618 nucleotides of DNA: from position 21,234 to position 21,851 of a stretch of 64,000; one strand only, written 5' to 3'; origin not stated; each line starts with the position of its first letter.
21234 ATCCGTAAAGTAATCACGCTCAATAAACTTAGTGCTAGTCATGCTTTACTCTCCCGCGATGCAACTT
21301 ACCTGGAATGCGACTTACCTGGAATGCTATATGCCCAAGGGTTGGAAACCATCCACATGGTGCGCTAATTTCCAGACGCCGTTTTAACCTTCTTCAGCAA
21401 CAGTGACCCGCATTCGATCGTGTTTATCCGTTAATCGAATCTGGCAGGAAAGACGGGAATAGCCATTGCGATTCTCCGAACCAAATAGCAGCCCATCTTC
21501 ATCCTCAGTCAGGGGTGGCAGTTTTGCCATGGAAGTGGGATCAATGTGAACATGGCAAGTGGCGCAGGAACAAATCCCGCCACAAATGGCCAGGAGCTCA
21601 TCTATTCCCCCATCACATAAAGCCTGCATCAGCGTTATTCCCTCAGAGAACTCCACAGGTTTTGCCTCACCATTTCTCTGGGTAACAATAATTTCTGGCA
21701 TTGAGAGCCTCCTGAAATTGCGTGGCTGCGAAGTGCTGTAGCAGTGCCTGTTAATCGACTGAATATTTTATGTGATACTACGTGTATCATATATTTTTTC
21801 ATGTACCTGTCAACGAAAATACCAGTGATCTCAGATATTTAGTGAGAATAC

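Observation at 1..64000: Window-scale: sulfate-ester toolkit (3 sulfotransferases, 2 formylglycine sulfatases, 1 MBL alkylsulfatase-like) embedded in a steroid/lipid-type catabolic island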

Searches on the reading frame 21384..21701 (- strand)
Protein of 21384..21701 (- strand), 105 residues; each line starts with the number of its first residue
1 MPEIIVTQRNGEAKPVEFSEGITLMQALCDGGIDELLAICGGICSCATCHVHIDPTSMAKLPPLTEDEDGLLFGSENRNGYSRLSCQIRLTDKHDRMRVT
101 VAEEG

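Call 6: search_protein_families(library=pfam, proteins=[window:21384-21701:-])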
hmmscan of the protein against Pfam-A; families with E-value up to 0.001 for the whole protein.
window:21384-21701:- (105 aa): 1 family
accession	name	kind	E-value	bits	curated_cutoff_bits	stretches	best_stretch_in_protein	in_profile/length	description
PF00111.32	Fer2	-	9.2e-07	29.2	21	1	10-91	4-77/77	2Fe-2S iron-sulfur cluster binding domain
